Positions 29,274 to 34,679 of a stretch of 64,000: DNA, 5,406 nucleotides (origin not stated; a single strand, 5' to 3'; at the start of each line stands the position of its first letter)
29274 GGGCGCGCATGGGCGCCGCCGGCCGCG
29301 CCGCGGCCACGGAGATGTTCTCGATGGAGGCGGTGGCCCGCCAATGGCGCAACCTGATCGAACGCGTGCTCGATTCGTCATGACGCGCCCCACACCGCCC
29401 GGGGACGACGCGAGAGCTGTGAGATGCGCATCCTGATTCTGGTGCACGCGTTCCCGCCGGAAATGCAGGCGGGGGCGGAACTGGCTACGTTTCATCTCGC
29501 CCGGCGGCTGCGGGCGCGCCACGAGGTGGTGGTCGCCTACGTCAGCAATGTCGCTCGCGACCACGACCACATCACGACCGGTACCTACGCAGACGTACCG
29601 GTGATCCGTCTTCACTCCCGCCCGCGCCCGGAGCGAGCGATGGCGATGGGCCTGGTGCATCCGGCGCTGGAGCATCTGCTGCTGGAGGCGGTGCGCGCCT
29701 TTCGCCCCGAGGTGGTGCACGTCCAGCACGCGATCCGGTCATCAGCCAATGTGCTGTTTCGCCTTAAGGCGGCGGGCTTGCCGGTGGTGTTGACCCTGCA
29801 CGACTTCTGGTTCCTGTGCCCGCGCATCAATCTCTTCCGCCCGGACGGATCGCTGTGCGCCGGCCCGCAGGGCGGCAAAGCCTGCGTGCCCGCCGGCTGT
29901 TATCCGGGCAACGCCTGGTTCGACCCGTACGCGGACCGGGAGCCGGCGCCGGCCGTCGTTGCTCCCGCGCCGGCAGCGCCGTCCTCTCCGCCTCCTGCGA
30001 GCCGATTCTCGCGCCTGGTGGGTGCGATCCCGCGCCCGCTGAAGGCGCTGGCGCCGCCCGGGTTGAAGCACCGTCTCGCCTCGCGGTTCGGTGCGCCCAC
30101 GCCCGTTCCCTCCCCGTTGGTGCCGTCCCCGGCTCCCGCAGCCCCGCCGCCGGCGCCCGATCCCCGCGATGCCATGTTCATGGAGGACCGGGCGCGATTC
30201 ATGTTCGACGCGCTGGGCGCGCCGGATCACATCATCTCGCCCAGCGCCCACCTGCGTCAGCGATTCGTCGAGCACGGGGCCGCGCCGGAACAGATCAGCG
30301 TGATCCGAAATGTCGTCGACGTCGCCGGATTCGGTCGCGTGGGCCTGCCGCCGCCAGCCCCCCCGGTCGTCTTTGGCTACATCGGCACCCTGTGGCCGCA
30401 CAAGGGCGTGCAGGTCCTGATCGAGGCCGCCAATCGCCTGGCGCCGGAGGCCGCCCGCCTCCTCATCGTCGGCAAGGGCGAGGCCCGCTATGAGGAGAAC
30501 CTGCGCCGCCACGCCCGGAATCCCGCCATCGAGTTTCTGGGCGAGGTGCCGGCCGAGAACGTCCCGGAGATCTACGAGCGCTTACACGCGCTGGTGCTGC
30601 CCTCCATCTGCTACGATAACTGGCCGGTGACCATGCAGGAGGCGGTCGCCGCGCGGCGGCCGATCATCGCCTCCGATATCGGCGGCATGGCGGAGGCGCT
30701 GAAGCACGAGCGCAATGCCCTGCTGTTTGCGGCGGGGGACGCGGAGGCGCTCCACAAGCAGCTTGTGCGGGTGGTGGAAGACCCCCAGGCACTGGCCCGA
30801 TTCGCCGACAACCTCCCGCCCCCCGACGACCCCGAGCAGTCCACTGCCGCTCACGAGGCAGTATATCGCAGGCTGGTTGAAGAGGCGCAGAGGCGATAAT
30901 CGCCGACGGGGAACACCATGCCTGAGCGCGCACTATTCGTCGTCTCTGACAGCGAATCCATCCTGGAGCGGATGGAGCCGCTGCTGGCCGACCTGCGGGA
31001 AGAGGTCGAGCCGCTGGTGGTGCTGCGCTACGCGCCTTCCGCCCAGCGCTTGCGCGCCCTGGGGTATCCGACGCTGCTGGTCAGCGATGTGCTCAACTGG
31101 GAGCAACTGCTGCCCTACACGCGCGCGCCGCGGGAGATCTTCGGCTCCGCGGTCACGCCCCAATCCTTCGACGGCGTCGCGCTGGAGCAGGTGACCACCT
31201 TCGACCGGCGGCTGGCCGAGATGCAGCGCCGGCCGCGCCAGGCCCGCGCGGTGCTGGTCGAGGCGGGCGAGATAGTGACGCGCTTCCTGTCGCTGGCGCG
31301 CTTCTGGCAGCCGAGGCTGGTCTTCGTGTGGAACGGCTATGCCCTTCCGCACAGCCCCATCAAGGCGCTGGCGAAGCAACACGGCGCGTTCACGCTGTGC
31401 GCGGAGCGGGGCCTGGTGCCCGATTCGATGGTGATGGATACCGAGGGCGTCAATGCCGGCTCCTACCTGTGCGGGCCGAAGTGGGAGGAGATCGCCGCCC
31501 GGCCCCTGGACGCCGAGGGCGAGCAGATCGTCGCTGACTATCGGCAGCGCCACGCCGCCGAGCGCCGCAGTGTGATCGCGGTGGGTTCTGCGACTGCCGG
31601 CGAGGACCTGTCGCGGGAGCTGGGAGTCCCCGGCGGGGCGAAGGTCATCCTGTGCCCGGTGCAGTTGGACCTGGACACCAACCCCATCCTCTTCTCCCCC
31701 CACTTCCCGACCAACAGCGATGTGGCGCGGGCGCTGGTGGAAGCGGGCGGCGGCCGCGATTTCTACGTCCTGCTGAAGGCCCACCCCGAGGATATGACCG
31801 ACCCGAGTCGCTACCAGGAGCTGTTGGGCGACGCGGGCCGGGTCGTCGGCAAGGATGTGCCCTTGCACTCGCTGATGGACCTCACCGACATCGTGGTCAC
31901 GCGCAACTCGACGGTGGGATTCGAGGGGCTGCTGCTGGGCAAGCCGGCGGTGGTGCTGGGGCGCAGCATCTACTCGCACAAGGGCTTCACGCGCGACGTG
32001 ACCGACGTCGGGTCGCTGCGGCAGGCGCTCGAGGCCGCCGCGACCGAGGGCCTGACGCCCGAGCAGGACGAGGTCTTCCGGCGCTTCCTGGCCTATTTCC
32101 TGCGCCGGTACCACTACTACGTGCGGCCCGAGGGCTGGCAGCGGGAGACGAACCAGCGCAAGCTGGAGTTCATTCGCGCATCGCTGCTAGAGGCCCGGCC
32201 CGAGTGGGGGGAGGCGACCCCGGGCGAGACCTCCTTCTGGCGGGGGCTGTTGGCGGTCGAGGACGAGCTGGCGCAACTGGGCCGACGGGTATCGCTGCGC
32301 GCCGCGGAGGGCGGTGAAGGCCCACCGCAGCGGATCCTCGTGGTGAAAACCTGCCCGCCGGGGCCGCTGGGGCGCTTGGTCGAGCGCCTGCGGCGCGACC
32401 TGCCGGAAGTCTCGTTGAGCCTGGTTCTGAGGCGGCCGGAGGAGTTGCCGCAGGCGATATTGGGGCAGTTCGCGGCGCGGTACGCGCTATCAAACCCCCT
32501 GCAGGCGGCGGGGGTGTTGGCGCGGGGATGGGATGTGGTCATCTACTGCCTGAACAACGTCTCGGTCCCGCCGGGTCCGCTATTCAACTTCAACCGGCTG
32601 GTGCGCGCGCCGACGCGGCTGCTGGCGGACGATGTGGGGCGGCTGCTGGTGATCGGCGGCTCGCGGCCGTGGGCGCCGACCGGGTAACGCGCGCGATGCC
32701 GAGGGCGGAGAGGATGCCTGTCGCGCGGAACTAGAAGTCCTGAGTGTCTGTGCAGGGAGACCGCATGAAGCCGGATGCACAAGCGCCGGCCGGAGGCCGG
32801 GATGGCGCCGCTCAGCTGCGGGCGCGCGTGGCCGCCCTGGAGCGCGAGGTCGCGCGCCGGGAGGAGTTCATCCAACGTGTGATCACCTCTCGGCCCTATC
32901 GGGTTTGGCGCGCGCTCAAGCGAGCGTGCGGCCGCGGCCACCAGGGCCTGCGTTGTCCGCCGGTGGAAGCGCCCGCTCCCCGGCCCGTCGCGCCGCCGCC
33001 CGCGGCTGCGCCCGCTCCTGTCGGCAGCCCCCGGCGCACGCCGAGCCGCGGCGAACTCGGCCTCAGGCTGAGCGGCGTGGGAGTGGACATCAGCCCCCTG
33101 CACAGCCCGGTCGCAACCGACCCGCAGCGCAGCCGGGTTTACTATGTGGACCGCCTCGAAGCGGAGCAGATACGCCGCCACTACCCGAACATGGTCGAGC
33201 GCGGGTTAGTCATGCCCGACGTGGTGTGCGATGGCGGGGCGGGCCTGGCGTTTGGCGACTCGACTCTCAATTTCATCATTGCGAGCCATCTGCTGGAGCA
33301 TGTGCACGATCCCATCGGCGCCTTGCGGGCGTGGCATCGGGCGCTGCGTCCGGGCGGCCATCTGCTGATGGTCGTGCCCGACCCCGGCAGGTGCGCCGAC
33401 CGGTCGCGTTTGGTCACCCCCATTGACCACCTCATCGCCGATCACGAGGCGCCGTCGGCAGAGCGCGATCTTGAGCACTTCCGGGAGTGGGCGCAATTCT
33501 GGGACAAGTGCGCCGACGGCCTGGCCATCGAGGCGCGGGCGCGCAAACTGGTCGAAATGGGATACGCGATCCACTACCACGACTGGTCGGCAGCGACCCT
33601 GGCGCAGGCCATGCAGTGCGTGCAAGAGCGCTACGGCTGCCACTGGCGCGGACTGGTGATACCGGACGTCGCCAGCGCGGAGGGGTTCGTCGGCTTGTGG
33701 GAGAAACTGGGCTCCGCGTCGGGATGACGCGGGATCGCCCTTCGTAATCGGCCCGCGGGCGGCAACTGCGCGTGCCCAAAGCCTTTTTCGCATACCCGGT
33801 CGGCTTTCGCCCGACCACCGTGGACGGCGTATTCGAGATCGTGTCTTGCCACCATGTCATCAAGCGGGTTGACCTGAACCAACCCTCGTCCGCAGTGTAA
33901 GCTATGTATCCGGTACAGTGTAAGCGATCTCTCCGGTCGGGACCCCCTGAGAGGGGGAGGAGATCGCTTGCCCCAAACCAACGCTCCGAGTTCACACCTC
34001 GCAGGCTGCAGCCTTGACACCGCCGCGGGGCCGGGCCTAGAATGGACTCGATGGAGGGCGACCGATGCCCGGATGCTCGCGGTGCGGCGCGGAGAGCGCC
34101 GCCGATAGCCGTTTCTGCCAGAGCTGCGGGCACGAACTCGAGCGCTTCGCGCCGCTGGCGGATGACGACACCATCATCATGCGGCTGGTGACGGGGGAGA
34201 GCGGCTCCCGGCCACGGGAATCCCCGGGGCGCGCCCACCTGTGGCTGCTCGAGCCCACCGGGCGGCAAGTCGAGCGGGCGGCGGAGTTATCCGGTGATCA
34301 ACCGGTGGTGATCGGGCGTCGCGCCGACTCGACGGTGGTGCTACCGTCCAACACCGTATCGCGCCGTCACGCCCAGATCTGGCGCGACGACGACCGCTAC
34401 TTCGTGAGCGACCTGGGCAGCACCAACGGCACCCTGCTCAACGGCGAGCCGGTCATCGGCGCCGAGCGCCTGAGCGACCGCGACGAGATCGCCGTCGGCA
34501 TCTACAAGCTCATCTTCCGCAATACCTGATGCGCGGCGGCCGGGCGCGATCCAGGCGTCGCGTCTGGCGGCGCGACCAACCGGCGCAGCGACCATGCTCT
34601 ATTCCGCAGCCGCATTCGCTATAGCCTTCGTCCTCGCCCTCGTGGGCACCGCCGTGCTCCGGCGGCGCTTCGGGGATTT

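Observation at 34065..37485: FHA-domain protein + MraY fused to TPR repeats and an aminoglycoside-phosphotransferase-fold kinase domain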

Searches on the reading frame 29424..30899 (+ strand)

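Call 3: search_protein_families(library=pfam, proteins=[window:29424-30899:+], max_evalue=0.01)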
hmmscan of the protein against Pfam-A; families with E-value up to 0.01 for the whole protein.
window:29424-30899:+ (491 aa): 5 families
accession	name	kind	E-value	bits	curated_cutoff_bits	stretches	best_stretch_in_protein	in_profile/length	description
PF13692.12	Glyco_trans_1_4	-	1.3e-30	106.9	27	1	316-453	3-142/142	Glycosyl transferases group 1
PF00534.26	Glycos_transf_1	-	3e-28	98.9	26.4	1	313-463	14-168/172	Glycosyl transferases group 1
PF13439.12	Glyco_transf_4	-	9.9e-17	61.9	28.5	2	17-130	3-108/170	Glycosyltransferase Family 4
PF13579.12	Glyco_trans_4_4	-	1.4e-09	39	29.7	1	17-130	2-106/158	Glycosyl transferase 4-like domain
PF13524.12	Glyco_trans_1_2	-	9e-05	22.9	25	1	332-462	5-123/144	Glycosyl transferase-like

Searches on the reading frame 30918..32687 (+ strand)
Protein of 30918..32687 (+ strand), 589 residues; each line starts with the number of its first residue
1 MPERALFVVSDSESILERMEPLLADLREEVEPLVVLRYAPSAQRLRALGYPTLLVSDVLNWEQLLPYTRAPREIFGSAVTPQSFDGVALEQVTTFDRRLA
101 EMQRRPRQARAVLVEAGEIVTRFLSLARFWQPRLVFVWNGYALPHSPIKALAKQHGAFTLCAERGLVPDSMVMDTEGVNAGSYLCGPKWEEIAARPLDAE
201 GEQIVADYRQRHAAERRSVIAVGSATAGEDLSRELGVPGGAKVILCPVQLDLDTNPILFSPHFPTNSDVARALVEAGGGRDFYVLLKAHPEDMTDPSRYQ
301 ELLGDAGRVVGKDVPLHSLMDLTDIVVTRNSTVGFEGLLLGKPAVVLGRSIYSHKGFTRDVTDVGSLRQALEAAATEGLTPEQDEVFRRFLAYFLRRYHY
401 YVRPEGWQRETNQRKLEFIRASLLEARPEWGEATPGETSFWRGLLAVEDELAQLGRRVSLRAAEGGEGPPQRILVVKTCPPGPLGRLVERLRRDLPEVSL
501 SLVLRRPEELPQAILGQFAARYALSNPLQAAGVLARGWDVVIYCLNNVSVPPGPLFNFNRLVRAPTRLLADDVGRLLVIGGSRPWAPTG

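Call 3: search_protein_families(library=pfam, proteins=[window:30918-32687:+], max_evalue=0.01)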
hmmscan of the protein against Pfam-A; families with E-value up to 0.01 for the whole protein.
window:30918-32687:+ (589 aa): 2 families
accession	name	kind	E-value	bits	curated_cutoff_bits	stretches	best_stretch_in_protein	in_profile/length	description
PF05159.20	Capsule_synth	-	7.1e-15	55.7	20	1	241-361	145-275/310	Capsule polysaccharide biosynthesis protein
PF04464.20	Glyphos_transf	-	0.00048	19.6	22.1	1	229-360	180-308/367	CDP-Glycerol:Poly(glycerophosphate) glycerophosphotransferase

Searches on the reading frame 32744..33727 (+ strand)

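Call 3: search_protein_families(library=pfam, proteins=[window:32744-33727:+], max_evalue=0.01)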
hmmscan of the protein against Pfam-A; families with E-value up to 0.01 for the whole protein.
window:32744-33727:+ (327 aa): 4 families
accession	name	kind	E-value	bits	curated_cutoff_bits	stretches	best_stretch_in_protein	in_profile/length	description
PF13489.12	Methyltransf_23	-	6e-11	42.8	27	1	110-250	46-129/164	Methyltransferase domain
PF08241.18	Methyltransf_11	-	7.6e-09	36.5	21.2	1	130-208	19-94/95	Methyltransferase domain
PF08242.18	Methyltransf_12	-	1.9e-05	25.7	30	1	170-207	64-98/98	Methyltransferase domain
PF13649.12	Methyltransf_25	-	6.1e-05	24.1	27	1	129-205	21-97/97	Methyltransferase domain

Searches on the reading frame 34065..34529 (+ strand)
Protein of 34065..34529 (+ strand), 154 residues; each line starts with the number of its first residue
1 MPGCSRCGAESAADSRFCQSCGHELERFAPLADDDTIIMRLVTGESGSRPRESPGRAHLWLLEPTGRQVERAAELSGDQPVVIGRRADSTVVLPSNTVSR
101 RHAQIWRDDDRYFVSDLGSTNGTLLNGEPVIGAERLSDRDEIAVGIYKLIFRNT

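Call 3: search_protein_families(library=pfam, proteins=[window:34065-34529:+], max_evalue=0.01)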
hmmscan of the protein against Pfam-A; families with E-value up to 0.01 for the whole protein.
window:34065-34529:+ (154 aa): 7 families
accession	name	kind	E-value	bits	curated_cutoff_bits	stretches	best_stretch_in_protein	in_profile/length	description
PF00498.31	FHA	-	5.8e-20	71.9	20.7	1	81-145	1-67/67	FHA domain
PF16697.10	Yop-YscD_cpl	-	1.7e-12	47.8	33.2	1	74-152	13-91/94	Inner membrane component of T3SS, cytoplasmic domain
PF12773.13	DZR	-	1.7e-05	25.3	27.3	1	4-26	1-23/45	Double zinc ribbon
PF13240.11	Zn_Ribbon_1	-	2.3e-05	24.5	25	1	4-25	2-23/23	zinc-ribbon domain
PF13248.11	Zn_ribbon_3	-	0.0001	22.1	27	1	4-25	5-26/26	zinc-ribbon domain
PF14803.11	Zn_ribbon_Nudix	-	0.0027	18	25.6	0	16-31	1-16/34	Nudix N-terminal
PF24460.1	DUF7575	-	0.0097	15.7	28.5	0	3-26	5-28/28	Domain of unknown function (DUF7575)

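Call 4: search_protein_families(library=ncbifam, proteins=[window:34065-34529:+], max_evalue=0.01)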
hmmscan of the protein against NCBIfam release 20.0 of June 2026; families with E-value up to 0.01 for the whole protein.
window:34065-34529:+ (154 aa): 5 families
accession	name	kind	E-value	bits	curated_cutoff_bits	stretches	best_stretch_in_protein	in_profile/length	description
NF049868.1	FhaB_Rv0019c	equivalog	3e-19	69.6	125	1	65-145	73-152/158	FHA domain-containing protein FhaB/FipA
NF041660.2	oxygluDhInhib_OdhI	equivalog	6.9e-16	58.3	200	1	78-151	54-127/130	oxoglutarate dehydrogenase inhibitor Odhl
NF052573.1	HisKinEspAMyxo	equivalog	1.5e-11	43.1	1400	1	81-147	48-114/755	serine histidine kinase EspA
TIGR03354.1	VI_FHA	hypoth_equivalog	5.8e-11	42.8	120.25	1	76-149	24-99/420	type VI secretion system-associated FHA domain protein TagH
NF033760.1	gliding_GltG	equivalog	3.3e-06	25.9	650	1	81-146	26-91/650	adventurous gliding motility protein GltG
